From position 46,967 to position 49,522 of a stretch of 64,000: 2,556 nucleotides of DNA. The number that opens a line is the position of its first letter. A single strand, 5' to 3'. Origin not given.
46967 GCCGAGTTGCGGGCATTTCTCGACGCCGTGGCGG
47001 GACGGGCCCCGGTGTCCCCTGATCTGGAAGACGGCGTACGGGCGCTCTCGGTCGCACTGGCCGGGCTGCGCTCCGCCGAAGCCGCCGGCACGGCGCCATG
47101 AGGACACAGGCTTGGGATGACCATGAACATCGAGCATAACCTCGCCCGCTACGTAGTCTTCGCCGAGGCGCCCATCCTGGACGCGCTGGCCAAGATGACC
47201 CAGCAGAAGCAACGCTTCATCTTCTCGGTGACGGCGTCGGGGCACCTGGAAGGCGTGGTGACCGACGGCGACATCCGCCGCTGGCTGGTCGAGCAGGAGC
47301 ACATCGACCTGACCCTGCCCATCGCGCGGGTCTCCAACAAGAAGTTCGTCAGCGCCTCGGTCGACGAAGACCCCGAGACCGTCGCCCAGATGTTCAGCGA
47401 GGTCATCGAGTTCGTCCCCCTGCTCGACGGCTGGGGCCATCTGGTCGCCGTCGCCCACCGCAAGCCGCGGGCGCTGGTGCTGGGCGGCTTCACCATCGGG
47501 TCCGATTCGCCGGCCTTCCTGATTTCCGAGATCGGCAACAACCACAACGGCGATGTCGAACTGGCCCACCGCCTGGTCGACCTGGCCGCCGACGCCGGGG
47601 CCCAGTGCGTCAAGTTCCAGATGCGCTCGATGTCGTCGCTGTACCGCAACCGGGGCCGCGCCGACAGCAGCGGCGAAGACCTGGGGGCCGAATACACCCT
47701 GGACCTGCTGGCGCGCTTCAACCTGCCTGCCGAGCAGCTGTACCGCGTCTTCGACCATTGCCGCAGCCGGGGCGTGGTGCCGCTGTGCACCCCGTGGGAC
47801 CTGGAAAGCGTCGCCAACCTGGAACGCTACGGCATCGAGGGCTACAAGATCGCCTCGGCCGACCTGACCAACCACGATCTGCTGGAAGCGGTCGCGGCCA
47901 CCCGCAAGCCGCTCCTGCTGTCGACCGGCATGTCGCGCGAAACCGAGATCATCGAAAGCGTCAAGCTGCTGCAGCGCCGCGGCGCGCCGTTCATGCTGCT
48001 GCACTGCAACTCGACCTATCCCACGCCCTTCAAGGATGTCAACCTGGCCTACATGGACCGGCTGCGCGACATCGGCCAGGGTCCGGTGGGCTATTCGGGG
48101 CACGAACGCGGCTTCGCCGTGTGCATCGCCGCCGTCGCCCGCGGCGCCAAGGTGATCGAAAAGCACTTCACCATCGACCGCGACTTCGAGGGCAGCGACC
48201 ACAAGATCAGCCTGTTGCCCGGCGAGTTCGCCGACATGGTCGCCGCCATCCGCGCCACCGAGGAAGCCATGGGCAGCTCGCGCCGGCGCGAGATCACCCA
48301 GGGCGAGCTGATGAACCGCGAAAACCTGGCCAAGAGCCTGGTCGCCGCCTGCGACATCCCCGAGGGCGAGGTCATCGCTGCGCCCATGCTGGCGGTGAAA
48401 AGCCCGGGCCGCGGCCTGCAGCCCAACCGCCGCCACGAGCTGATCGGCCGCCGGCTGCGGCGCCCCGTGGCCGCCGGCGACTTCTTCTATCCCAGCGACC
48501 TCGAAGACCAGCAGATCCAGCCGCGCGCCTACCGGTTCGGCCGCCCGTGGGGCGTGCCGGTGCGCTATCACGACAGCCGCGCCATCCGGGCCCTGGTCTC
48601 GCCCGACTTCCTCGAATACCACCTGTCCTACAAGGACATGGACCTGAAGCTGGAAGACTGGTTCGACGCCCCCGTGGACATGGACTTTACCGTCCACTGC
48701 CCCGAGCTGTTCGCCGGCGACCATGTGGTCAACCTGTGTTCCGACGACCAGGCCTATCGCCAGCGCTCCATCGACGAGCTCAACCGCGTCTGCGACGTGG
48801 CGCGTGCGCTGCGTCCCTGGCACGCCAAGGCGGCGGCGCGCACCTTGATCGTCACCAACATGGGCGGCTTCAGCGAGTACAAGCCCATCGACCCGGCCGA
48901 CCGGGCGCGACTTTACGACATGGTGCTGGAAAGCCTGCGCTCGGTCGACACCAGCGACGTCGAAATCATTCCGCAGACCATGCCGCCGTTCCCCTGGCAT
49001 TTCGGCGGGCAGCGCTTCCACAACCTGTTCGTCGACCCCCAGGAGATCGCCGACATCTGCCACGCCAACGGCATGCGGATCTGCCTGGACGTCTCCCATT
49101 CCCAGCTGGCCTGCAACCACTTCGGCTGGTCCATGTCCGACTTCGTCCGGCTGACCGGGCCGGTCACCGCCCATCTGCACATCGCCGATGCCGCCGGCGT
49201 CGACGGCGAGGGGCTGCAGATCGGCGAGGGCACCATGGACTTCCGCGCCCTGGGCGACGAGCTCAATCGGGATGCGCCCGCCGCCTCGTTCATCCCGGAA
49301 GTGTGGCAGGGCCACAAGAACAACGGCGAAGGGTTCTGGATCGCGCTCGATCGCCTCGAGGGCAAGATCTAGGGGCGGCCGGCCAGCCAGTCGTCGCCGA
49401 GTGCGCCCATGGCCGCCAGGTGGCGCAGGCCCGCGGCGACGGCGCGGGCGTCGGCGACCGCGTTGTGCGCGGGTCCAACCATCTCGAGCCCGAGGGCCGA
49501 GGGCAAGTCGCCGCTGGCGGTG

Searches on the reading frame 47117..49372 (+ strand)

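Call 8: search_protein_families(library=pfam, proteins=[window:47117-49372:+], max_evalue=0.001)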
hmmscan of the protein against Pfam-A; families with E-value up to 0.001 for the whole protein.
window:47117-49372:+ (751 aa): 4 families
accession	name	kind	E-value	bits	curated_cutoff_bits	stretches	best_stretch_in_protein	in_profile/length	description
PF03102.20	NeuB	-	1.2e-81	274.2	22.1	1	153-388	1-239/241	NeuB family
PF01261.30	AP_endonuc_2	-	4.8e-23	82.6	31.1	1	522-734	42-237/249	Xylose isomerase-like TIM barrel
PF08666.17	SAF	-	1.4e-09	38.8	21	1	406-463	2-63/63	SAF domain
PF00571.33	CBS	-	1.6e-06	28.8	24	1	13-58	11-56/57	CBS domain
